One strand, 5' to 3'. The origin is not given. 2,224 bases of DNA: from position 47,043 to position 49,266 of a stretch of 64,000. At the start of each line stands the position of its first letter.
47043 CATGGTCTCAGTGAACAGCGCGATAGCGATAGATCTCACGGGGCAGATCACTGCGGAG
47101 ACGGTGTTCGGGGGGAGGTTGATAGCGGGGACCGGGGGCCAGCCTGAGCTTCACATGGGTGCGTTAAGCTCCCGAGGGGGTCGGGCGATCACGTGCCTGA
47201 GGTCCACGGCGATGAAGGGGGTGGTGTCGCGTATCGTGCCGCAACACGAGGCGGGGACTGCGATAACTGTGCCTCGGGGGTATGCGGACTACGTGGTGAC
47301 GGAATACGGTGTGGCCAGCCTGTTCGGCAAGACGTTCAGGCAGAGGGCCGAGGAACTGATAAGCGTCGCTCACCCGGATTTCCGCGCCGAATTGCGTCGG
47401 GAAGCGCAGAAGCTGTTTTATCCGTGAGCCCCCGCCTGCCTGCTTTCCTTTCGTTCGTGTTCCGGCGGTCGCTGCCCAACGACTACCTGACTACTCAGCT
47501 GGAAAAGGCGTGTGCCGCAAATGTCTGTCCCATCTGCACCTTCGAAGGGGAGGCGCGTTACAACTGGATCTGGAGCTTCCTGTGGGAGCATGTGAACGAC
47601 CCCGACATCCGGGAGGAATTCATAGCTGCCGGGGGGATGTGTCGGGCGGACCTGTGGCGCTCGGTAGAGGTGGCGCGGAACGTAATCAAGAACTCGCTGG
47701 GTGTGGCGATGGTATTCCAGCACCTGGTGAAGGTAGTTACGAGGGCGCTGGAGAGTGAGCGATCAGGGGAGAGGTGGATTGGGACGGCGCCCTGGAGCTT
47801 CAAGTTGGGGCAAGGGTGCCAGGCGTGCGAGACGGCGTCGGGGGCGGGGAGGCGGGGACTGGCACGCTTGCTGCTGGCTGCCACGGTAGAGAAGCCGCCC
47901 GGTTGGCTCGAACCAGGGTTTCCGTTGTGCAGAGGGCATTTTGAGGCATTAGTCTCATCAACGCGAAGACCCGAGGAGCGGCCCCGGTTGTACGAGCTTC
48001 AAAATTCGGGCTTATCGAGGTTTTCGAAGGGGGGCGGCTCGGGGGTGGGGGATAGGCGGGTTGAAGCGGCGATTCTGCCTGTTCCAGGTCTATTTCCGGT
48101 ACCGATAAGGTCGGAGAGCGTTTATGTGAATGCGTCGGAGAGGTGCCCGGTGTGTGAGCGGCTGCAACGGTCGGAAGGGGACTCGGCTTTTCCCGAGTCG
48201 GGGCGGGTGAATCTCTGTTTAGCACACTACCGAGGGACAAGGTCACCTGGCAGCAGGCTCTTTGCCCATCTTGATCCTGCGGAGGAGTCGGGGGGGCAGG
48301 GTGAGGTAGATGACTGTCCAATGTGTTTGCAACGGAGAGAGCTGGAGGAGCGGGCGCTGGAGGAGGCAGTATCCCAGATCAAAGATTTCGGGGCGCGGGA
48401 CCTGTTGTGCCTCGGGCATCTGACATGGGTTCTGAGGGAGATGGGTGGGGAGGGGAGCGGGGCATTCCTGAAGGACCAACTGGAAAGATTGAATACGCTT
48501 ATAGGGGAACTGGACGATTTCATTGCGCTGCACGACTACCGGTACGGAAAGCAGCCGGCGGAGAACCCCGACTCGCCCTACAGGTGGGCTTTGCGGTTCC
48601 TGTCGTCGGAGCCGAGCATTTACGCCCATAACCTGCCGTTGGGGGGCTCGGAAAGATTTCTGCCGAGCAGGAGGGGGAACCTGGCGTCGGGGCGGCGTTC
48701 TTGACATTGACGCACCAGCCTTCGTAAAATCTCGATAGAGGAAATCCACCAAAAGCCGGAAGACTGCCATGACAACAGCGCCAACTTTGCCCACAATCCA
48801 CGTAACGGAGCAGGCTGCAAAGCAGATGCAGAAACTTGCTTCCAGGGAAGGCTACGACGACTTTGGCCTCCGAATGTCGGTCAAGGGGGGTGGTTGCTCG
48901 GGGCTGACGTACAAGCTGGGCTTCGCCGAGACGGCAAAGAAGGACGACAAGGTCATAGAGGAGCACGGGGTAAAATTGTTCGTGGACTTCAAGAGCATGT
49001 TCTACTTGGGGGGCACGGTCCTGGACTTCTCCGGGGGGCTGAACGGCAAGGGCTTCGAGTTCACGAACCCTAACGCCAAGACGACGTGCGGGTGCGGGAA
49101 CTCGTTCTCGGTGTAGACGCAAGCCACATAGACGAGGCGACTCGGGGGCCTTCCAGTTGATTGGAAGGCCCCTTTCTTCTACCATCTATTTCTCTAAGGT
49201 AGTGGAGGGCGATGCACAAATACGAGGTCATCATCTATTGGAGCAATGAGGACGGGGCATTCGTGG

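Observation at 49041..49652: HicB-like gene flanked by 150-bp direct repeats that duplicate the iscA 3-prime end and terminator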

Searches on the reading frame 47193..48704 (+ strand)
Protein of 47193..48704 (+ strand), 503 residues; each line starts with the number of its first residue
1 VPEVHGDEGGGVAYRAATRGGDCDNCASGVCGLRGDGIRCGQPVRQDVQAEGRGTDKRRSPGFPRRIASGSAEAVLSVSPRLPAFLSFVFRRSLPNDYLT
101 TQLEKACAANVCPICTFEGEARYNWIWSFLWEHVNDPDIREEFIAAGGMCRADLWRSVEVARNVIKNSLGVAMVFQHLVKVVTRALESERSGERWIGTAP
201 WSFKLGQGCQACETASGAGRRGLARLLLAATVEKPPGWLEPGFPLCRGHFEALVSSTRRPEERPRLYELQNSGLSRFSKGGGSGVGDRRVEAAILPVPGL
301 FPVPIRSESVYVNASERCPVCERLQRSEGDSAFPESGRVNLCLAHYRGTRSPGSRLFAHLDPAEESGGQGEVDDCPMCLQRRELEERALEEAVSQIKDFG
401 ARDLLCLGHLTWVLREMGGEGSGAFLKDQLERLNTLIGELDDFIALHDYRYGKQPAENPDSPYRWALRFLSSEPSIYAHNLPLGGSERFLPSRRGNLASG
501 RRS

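Call 5: search_protein_families(library=pfam, proteins=[window:47193-48704:+], max_evalue=0.01)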
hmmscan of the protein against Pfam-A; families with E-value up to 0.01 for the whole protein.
window:47193-48704:+ (503 aa): 1 family
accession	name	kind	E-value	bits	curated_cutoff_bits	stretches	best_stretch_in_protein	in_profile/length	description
PF19538.4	DUF6062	-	9.3e-08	32.2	27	0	110-190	18-92/243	Family of unknown function (DUF6062)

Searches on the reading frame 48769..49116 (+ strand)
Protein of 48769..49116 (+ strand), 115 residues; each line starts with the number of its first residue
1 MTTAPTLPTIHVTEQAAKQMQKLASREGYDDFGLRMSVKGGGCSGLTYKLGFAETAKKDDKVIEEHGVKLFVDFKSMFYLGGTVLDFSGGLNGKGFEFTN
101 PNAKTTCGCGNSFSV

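Call 5: search_protein_families(library=pfam, proteins=[window:48769-49116:+], max_evalue=0.01)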
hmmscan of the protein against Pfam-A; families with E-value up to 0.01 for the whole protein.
window:48769-49116:+ (115 aa): 1 family
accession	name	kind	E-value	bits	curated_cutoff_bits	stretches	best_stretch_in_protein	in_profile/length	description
PF01521.26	Fe-S_biosyn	-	1.2e-20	74.3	26.3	1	10-111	3-110/110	Iron-sulphur cluster biosynthesis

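Call 10: find_encoding_contigs(protein=window:48769-49116:+, flank=4000, max_places=10)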
Protein window:48769-49116:+ (115 aa): no gene with exactly this product is on record in the collection.
